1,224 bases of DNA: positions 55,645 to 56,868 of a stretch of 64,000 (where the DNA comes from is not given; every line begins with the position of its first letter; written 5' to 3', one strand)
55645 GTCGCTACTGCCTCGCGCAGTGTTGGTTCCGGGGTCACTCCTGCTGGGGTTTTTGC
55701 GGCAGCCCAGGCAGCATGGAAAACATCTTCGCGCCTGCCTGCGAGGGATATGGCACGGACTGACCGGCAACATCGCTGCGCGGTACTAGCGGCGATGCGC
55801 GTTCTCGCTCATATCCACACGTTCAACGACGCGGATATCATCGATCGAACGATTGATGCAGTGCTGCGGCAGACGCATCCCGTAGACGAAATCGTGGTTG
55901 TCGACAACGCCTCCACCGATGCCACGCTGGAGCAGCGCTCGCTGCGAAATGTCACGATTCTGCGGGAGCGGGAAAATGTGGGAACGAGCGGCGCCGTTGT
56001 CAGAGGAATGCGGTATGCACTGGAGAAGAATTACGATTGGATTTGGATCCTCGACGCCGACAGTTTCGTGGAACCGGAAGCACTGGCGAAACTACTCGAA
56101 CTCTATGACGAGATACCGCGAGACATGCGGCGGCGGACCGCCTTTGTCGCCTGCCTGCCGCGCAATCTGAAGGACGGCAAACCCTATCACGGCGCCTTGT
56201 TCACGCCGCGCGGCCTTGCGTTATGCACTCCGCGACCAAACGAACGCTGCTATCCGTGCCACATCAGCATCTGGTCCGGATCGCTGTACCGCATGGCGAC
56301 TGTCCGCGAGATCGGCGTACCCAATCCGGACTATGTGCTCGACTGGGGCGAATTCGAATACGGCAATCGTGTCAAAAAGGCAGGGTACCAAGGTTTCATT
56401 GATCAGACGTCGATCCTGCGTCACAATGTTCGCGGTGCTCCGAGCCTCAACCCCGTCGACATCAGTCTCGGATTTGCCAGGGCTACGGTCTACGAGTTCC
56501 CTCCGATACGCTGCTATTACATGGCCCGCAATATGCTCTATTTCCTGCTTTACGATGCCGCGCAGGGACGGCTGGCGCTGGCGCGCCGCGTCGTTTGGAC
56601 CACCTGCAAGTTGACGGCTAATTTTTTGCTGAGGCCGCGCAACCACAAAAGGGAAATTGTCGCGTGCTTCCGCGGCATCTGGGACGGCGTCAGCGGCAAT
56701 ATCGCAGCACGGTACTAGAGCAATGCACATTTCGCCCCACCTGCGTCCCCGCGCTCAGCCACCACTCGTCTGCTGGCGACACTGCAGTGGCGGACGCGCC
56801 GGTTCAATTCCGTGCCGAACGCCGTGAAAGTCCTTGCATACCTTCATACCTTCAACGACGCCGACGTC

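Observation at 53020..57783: Head-to-tail array of five paralogous GT2 glycosyltransferase genes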

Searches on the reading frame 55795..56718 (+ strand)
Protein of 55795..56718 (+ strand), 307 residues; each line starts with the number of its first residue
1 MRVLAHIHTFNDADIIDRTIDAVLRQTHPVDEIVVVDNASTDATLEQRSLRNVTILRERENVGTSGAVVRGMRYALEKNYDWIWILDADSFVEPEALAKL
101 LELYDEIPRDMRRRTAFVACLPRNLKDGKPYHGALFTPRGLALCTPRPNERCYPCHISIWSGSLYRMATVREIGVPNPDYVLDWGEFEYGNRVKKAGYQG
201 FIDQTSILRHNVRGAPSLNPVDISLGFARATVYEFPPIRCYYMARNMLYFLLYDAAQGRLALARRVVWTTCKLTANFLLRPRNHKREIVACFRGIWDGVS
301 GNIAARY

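Call 5: search_protein_families(library=pfam, proteins=[window:55795-56718:+], max_evalue=0.01)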
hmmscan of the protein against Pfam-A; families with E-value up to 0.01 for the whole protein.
window:55795-56718:+ (307 aa): 4 families
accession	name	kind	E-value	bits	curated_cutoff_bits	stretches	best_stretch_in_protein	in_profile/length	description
PF00535.33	Glycos_transf_2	-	8e-25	88.1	23.3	1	7-167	4-161/168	Glycosyl transferase family 2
PF13641.12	Glyco_tranf_2_3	-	3e-10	40.9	27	1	6-104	6-111/230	Glycosyltransferase like family 2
PF13704.12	Glyco_tranf_2_4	-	1.4e-06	29.2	27.5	1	11-92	2-84/98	Glycosyl transferase family 2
PF13506.12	Glyco_transf_21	-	0.0068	16.3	21.7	0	55-103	6-54/174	Glycosyl transferase family 21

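Call 6: search_protein_families(library=ncbifam, proteins=[window:55795-56718:+], max_evalue=0.01)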
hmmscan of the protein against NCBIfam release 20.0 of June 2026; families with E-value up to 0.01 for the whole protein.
window:55795-56718:+ (307 aa): 21 families
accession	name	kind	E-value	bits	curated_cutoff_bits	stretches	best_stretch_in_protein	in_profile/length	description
TIGR01556.1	rhamnosyltran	subfamily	5.7e-22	78.2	200.55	1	19-298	13-281/281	rhamnosyltransferase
NF050113.1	gal_furan_GlfT1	equivalog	6.3e-17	61.8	330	1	4-251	2-243/290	galactofuranosyltransferase GlfT1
TIGR03937.1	PgaC_IcaA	equivalog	5.6e-08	32.1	422.3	1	7-106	51-152/407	poly-beta-1,6-N-acetyl-D-glucosamine synthase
NF047683.1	TeichurnBiosyTuaG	equivalog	1.3e-07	31.5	400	1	9-104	14-111/252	teichuronic acid biosynthesis protein TuaG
NF041875.1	EPS_EpsD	equivalog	6.1e-07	29.1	370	1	7-107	5-107/325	exopolysaccharide biosynthesis glycosyltransferase EpsD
TIGR04283.1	glyco_like_mftF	equivalog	7.7e-07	28.9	182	1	7-104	5-97/221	TIGR04283 family arsenosugar biosynthesis glycosyltransferase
TIGR03469.1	HpnB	hypoth_equivalog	1.3e-06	27.7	379.25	1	3-106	46-162/386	hopene-associated glycosyltransferase HpnB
NF007482.0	PRK10073.1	equivalog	7e-06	25.3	423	1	7-104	12-110/334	glycosyltransferase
NF058614.1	PPMAGASynPpgS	equivalog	1.7e-05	24.3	370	1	7-97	6-94/226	polyprenyl-phospho-N-acetylgalactosaminyl synthase PpgS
TIGR03965.1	mycofact_glyco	equivalog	7.6e-05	21.7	280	1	12-104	85-179/467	mycofactocin biosynthesis glycosyltransferase MftF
NF045692.1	OglycostaseCruG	equivalog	8.3e-05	21.7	600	1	7-103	47-151/386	2'-O-glycosyltransferase CruG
TIGR04182.1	glyco_TIGR04182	equivalog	0.00055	19.4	325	1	5-102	4-95/293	S-layer glycoprotein N-glycosyltransferase AglJ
NF047588.1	GlcsyltransPgfSStrep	equivalog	0.00082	18.7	500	1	1-106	1-112/308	glycosyltransferase PgfS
NF041394.1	GtaseAglG_Halo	equivalog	0.00093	18.6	440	1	7-106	9-109/304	glucosyl-dolichyl phosphate glucuronosyltransferase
NF053739.1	GlytfEpsEBac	equivalog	0.0015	17.6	450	1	9-47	9-47/265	glycosyltransferase EpsE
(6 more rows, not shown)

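Call 8: find_homologous_proteins(query=window:55795-56718:+, max_evalue=0.00001)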
Query window:55795-56718:+ (307 aa): 865 proteins with E <= 0.00001 among 4420 candidates; the best 120 are listed.
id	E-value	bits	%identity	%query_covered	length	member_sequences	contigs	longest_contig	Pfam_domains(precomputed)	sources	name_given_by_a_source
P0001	1.4e-209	713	100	100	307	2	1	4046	PF13641.13,PF00535.33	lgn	-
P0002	1.0e-165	569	78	100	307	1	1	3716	PF13641.13,PF00535.33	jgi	jgi:rhamnopyranosyl-N-acetylglucosaminyl-diphospho-decaprenol beta-1,3/1,4-galactofuranosyltransfera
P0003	3.0e-164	564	77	100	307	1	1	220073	PF13641.13,PF00535.33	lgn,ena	-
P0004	2.3e-160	551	76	100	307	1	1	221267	PF00535.33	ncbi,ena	-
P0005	3.2e-160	551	76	100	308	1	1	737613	PF13641.13,PF00535.33,PF12804.14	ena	-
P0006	6.1e-159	547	74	100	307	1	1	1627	PF13641.13,PF00535.33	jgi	jgi:GT2 family glycosyltransferase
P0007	1.6e-157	542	74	100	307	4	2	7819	PF13641.13,PF00535.33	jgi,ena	jgi:GT2 family glycosyltransferase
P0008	9.4e-154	530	73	100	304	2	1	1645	PF13641.13,PF00535.33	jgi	jgi:rhamnopyranosyl-N-acetylglucosaminyl-diphospho-decaprenol beta-1,3/1,4-galactofuranosyltransfera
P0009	1.4e-152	526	71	100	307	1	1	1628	PF13641.13,PF00535.33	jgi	jgi:rhamnosyltransferase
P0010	2.0e-150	519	72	100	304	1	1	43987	PF13641.13,PF00535.33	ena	-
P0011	6.4e-150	517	70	100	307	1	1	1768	PF00535.33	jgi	jgi:rhamnosyltransferase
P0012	1.9e-148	512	70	100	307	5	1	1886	PF13641.13,PF00535.33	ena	-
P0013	2.8e-147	508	69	100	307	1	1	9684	PF13641.13,PF00535.33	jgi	jgi:GT2 family glycosyltransferase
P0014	9.8e-146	503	70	100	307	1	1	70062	PF13641.13,PF00535.33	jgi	jgi:GT2 family glycosyltransferase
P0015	9.9e-143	493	69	100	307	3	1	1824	PF13641.13,PF00535.33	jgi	jgi:GT2 family glycosyltransferase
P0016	4.8e-142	491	68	100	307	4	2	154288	PF13641.13,PF00535.33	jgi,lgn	jgi:rhamnosyltransferase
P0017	1.0e-140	487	67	100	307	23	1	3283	PF13641.13,PF00535.33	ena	-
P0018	7.8e-140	484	67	100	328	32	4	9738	PF13641.13,PF00535.33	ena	-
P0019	1.8e-139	483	66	100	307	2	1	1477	PF13641.13,PF00535.33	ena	-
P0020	2.2e-139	482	68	100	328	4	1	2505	PF13641.13,PF00535.33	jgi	jgi:GT2 family glycosyltransferase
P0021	4.7e-139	481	67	100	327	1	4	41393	PF13641.13,PF00535.33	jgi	jgi:rhamnosyltransferase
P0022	8.6e-139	480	66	100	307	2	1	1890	PF13641.13,PF00535.33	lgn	-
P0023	1.1e-137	477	65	100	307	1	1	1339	PF13641.13,PF00535.33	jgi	jgi:rhamnosyltransferase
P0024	9.5e-137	474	64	100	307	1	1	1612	PF13641.13,PF00535.33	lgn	-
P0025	8.1e-136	471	65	99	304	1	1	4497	PF13641.13,PF00535.33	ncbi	ncbi:MAG: glycosyltransferase [Methylocella sp.]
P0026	3.7e-135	468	64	100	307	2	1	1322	PF13641.13,PF00535.33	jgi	jgi:GT2 family glycosyltransferase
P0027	6.2e-134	464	64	100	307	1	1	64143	PF13641.13,PF00535.33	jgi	jgi:rhamnosyltransferase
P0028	1.2e-133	463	64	100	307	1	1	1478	PF13641.13,PF00535.33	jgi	jgi:GT2 family glycosyltransferase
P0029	7.8e-133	461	62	100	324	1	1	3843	PF13641.13,PF00535.33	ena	-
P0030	3.3e-132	459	64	100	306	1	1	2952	PF13641.13,PF00535.33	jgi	jgi:rhamnosyltransferase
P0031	7.6e-132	458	64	100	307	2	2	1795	PF13641.13,PF00535.33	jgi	-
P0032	6.2e-131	455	64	100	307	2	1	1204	PF00535.33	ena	-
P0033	1.0e-130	454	63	100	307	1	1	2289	PF13641.13,PF00535.33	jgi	jgi:GT2 family glycosyltransferase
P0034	5.0e-129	448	60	100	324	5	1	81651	PF13641.13,PF00535.33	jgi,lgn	jgi:rhamnosyltransferase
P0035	5.1e-129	448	63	100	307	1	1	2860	PF13641.13,PF00535.33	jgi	jgi:rhamnosyltransferase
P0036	7.3e-129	448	63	100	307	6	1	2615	PF13641.13,PF00535.33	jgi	jgi:rhamnosyltransferase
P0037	2.9e-128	446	61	100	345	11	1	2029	PF13641.13,PF00535.33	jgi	jgi:rhamnosyltransferase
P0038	6.3e-128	445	60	100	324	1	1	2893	PF13641.13,PF00535.33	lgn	-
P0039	1.2e-127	444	63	100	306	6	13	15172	PF13641.13,PF00535.33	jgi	jgi:GT2 family glycosyltransferase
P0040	1.8e-127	443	61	100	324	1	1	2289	PF13641.13,PF00535.33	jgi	jgi:GT2 family glycosyltransferase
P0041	2.6e-127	443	63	100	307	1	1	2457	PF13641.13,PF00535.33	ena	-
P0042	4.9e-127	442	63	100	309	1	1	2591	PF13641.13,PF00535.33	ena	-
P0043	1.2e-126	441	58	100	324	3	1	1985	PF13641.13,PF00535.33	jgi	jgi:rhamnosyltransferase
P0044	1.4e-126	440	62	100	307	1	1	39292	PF13641.13,PF00535.33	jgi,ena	-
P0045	3.7e-126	439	62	100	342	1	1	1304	PF13641.13,PF00535.33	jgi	jgi:rhamnosyltransferase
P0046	6.5e-126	438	62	100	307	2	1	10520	PF13641.13,PF00535.33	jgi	-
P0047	1.3e-125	437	62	100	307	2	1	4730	PF13641.13,PF00535.33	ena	-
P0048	2.4e-125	436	62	100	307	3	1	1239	PF13641.13,PF00535.33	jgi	jgi:rhamnosyltransferase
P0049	3.9e-125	436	62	100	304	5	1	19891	PF13641.13,PF00535.33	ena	-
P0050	4.7e-125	435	61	100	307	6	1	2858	PF13641.13,PF00535.33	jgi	jgi:GT2 family glycosyltransferase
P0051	4.9e-125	435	60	100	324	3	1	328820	PF13641.13,PF00535.33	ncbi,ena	-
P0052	5.5e-125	435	61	100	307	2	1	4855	PF13641.13,PF00535.33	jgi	jgi:GT2 family glycosyltransferase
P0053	6.1e-125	435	63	100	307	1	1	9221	PF13641.13,PF00535.33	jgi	jgi:rhamnosyltransferase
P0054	6.2e-125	435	63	100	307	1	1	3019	PF13641.13,PF00535.33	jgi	jgi:GT2 family glycosyltransferase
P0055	7.3e-125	435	61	100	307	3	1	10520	PF13641.13,PF00535.33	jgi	-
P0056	8.6e-125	434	60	100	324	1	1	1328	PF00535.33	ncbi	-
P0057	9.3e-125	434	61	100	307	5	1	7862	PF13641.13,PF00535.33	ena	-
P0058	5.7e-124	432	62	100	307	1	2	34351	PF13641.13,PF00535.33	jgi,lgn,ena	jgi:rhamnosyltransferase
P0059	5.2e-123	429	62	100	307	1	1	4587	PF13641.13,PF00535.33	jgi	jgi:GT2 family glycosyltransferase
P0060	5.8e-123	428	61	100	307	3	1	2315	PF13641.13,PF00535.33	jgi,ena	-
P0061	9.8e-123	428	62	100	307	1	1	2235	PF13641.13,PF00535.33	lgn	-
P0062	1.7e-122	427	61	100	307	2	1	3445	PF13641.13,PF00535.33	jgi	jgi:rhamnosyltransferase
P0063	2.0e-122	427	62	100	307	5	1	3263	PF00535.33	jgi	-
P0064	4.7e-122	425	60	100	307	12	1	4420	PF13641.13,PF00535.33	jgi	jgi:rhamnosyltransferase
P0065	4.8e-122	425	63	100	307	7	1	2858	PF13641.13,PF00535.33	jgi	jgi:GT2 family glycosyltransferase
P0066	5.5e-122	425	60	100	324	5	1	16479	PF13641.13,PF00535.33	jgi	jgi:GT2 family glycosyltransferase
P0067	6.0e-122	425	60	100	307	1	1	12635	PF13641.13,PF00535.33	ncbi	ncbi:MAG: glycosyltransferase [Methylocella sp.]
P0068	6.4e-122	425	59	100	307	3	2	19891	PF13641.13,PF00535.33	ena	-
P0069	7.3e-122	425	59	98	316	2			PF13641.13,PF00535.33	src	-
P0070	1.1e-121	424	59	100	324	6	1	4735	PF13641.13,PF00535.33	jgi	jgi:GT2 family glycosyltransferase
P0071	1.4e-121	424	58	100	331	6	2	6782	PF13641.13,PF00535.33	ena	-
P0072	1.8e-121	423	60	100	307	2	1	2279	PF13641.13,PF00535.33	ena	-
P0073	1.8e-121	423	56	100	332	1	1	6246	PF13641.13,PF00535.33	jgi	jgi:GT2 family glycosyltransferase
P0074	1.9e-121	423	57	100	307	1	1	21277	PF13641.13,PF00535.33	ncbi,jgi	jgi:rhamnosyltransferase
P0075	2.0e-121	423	62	100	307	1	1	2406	PF13641.13,PF00535.33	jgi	jgi:GT2 family glycosyltransferase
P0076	2.2e-121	423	62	100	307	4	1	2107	PF13641.13,PF00535.33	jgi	-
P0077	2.4e-121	423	60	100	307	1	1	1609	PF13641.13,PF00535.33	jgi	jgi:GT2 family glycosyltransferase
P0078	2.4e-121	423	60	100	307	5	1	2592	PF13641.13,PF00535.33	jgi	jgi:GT2 family glycosyltransferase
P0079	3.3e-121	423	58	100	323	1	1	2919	PF13641.13,PF00535.33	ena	-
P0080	4.4e-121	422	61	100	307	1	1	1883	PF13641.13,PF00535.33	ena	-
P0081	5.4e-121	422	60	100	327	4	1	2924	PF13641.13,PF00535.33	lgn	-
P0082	1.3e-120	421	61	100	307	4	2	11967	PF13641.13,PF00535.33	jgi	-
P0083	1.4e-120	421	61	100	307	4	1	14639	PF13641.13,PF00535.33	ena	-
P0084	2.2e-120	420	60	100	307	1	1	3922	PF13641.13,PF00535.33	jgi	jgi:rhamnosyltransferase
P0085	2.5e-120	420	60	100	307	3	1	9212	PF13641.13,PF00535.33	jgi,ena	-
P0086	4.9e-120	419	59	100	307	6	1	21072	PF13641.13,PF00535.33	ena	-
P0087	1.1e-119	418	60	100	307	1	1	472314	PF00535.33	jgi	jgi:GT2 family glycosyltransferase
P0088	1.4e-119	417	59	100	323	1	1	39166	PF13641.13,PF00535.33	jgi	jgi:GT2 family glycosyltransferase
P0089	1.5e-119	417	59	100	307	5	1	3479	PF13641.13,PF00535.33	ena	-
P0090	1.7e-119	417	60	100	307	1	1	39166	PF13641.13,PF00535.33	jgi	jgi:GT2 family glycosyltransferase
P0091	1.8e-119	417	60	100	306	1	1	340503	PF13641.13,PF00535.33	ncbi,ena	-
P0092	1.9e-119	417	61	100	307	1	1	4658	PF13641.13,PF00535.33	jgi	jgi:rhamnosyltransferase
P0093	2.0e-119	417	59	100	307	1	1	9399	PF13641.13,PF00535.33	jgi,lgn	jgi:GT2 family glycosyltransferase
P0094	2.0e-119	417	57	100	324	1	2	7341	PF13641.13,PF00535.33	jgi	jgi:rhamnosyltransferase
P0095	2.2e-119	417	58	100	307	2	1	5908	PF13641.13,PF00535.33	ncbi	-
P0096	2.9e-119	416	59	100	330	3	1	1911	PF13641.13,PF00535.33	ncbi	-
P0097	4.1e-119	416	59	100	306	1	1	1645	PF13641.13,PF00535.33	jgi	jgi:rhamnosyltransferase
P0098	4.4e-119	416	58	100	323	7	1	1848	PF13641.13,PF00535.33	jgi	jgi:GT2 family glycosyltransferase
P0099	4.6e-119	416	58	100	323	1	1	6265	PF13641.13,PF00535.33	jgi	jgi:GT2 family glycosyltransferase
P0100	6.1e-119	415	61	100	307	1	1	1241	PF13641.13,PF00535.33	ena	-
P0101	9.0e-119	415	58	100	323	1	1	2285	PF13641.13,PF00535.33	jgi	jgi:GT2 family glycosyltransferase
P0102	9.2e-119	415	60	100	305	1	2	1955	PF13641.13,PF00535.33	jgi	jgi:rhamnosyltransferase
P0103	1.0e-118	414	59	100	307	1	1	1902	PF13641.13,PF00535.33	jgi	jgi:GT2 family glycosyltransferase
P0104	1.1e-118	414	56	100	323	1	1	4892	PF13641.13,PF00535.33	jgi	jgi:GT2 family glycosyltransferase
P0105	1.3e-118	414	57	100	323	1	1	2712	PF13641.13,PF00535.33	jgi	jgi:glycosyltransferase involved in cell wall biosynthesis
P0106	1.5e-118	414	59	100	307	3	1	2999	PF13641.13,PF00535.33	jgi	jgi:GT2 family glycosyltransferase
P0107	1.8e-118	414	59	100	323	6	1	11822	PF13641.13,PF00535.33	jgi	jgi:rhamnosyltransferase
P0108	2.1e-118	413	59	100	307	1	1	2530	PF13641.13,PF00535.33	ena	-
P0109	2.1e-118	413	59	100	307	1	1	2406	PF13641.13,PF00535.33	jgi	jgi:GT2 family glycosyltransferase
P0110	2.6e-118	413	58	100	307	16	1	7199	PF13641.13,PF00535.33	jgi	-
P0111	2.7e-118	413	60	100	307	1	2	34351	PF13641.13,PF00535.33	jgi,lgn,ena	jgi:GT2 family glycosyltransferase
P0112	2.7e-118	413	58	100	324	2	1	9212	PF13641.13,PF00535.33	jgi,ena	-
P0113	2.8e-118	413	61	100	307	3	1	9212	PF13641.13,PF00535.33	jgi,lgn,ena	-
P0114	3.0e-118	413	58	100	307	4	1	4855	PF13641.13,PF00535.33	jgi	jgi:GT2 family glycosyltransferase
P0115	3.0e-118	413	58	100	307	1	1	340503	PF13641.13,PF00535.33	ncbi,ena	-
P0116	4.0e-118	412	56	100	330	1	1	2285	PF13641.13,PF00535.33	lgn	-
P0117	7.1e-118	412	58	100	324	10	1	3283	PF13641.13,PF00535.33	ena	-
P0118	8.1e-118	411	58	100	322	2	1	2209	PF13641.13,PF00535.33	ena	-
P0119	8.3e-118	411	57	100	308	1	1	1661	PF13641.13,PF00535.33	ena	-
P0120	8.5e-118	411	59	100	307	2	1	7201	PF13641.13,PF00535.33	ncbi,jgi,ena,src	-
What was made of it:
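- Closest known: Mycobacterial galactofuranosyltransferases GlfT1 and GlfT2. Same: JGI annotates some homologues as GlfT1 (call 8).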

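Call 14: find_encoding_contigs(protein=P0001, flank=10000, max_places=5)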
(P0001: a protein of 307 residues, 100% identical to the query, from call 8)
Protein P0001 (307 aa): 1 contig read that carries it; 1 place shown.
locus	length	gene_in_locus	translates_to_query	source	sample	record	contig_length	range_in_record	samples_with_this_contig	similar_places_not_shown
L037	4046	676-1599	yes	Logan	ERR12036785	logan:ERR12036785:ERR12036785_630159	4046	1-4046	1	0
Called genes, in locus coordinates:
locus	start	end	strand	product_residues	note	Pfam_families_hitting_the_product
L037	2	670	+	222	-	?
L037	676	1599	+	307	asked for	PF00535:Glycos_transf_2, PF13641:Glyco_tranf_2_3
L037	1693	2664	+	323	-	PF00535:Glycos_transf_2, PF13641:Glyco_tranf_2_3 (weak)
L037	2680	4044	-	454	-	?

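Call 15: find_encoding_contigs(protein=P0003, flank=10000, max_places=3)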
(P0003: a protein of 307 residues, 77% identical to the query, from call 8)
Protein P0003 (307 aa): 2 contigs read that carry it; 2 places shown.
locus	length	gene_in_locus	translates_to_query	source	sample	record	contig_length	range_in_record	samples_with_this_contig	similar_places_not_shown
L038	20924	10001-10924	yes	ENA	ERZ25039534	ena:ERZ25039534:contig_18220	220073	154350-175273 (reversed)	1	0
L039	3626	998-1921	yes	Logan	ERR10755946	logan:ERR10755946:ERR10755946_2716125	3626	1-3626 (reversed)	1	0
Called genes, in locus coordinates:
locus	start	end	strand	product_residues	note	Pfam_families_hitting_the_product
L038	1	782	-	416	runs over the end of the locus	PF13524:Glyco_trans_1_2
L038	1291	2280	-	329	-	PF05175:MTS (faint), PF08003:Methyltransf_9 (weak), PF13489:Methyltransf_23, PF08241:Methyltransf_11, PF08242:Methyltransf_12, PF13649:Methyltransf_25, PF13847:Methyltransf_31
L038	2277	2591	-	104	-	-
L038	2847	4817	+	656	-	PF13522:GATase_6, PF13537:GATase_7, PF00733:Asn_synthase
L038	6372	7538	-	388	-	PF13641:Glyco_tranf_2_3 (weak), PF00535:Glycos_transf_2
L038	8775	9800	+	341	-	PF00535:Glycos_transf_2, PF10111:Glyco_tranf_2_2 (weak), PF13641:Glyco_tranf_2_3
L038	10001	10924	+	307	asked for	PF00535:Glycos_transf_2, PF13641:Glyco_tranf_2_3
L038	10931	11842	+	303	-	PF00535:Glycos_transf_2, PF13641:Glyco_tranf_2_3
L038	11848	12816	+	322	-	PF00535:Glycos_transf_2, PF13641:Glyco_tranf_2_3 (weak)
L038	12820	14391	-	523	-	PF04932:Wzy_C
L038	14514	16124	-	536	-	-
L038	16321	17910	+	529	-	PF00005:ABC_tran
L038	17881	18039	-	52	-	-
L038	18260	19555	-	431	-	PF02706:Wzz, PF13807:GNVR (faint)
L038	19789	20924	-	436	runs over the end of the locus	PF00999:Na_H_Exchanger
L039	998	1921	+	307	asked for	PF00535:Glycos_transf_2, PF13641:Glyco_tranf_2_3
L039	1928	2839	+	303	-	PF00535:Glycos_transf_2, PF13641:Glyco_tranf_2_3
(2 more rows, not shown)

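Call 16: find_encoding_contigs(protein=P0005, flank=10000, max_places=3)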
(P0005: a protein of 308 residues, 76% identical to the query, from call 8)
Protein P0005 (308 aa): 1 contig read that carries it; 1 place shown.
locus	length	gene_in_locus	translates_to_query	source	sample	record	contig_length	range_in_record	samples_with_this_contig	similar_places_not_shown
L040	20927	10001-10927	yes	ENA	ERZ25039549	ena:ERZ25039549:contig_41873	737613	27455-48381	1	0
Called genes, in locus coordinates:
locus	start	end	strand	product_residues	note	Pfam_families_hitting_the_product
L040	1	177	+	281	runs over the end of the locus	PF13483:Lactamase_B_3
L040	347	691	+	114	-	-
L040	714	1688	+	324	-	PF00561:Abhydrolase_1, PF12697:Abhydrolase_6, PF12146:Hydrolase_4 (weak)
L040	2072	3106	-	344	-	PF01548:DEDD_Tnp_IS110, PF02371:Transposase_20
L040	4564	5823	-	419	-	PF02706:Wzz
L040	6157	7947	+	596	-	PF00005:ABC_tran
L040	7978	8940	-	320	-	PF13641:Glyco_tranf_2_3, PF00535:Glycos_transf_2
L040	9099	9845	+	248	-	PF01656:CbiA (weak), PF13614:AAA_31 (faint)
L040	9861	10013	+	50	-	-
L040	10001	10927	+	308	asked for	PF00535:Glycos_transf_2, PF12804:NTP_transf_3 (weak), PF13641:Glyco_tranf_2_3 (weak)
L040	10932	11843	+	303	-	PF00535:Glycos_transf_2, PF13641:Glyco_tranf_2_3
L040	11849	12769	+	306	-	PF00535:Glycos_transf_2, PF13641:Glyco_tranf_2_3 (weak)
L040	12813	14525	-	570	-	PF04932:Wzy_C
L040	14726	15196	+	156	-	-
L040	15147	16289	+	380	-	-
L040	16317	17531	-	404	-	PF02563:Poly_export, PF10531:SLBB (weak), PF22461:SLBB_2 (weak)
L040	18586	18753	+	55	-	-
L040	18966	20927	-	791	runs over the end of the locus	PF02518:HATPase_c, PF00204:DNA_gyraseB, PF01751:Toprim, PF21249:GyrB_hook, PF00986:DNA_gyraseB_C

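Call 32: predict_structure(alignment_id=A2)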
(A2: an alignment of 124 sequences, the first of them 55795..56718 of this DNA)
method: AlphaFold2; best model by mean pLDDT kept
length: 307 residues; sequences in the alignment: 124
mean_pLDDT: 85.3   pTM: 0.86
mean pLDDT of the five models: 85.3, 84.5, 83.3, 82.1, 80.7
residues with pLDDT >= 90: 173; 70-90: 81; 50-70: 35; < 50: 18
segments of 3 or more residues with pLDDT < 50: 216-232
pLDDT, mean of each block of 10 residues (from residue 1): 97 96 98 97 96 95 93 99 97 98 96 97 84 83 87 95 98 94 86 95 95 55 35 65 84 68 65 61 76 88 70
secondary structure, 60 per line:
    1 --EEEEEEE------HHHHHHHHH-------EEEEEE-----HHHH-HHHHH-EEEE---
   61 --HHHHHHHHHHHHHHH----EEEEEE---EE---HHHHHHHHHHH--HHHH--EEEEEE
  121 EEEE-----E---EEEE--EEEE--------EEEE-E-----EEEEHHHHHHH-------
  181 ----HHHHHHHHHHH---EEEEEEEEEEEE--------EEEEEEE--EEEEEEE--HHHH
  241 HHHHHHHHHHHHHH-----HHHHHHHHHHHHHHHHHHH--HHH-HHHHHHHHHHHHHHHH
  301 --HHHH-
elements in order: E3-9 H16-24 E32-37 H43-46 H48-52 E54-57 H63-77 E82-87 H96-106 H109-112 E115-124 E134-137 E140-143 E152-155 E163-166 H167-173 H185-195 E199-210 E219-225 E228-234 H237-254 H260-278 H285-300 H303-306
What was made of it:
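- On CAZy GT2 / Pfam PF00535 (GT-A fold glycosyltransferase): AlphaFold2 model with pLDDT 85.3 and pTM 0.86 (call 32).
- The AlphaFold2 model of G4 has pLDDT 85 and pTM 0.86 (call 32).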
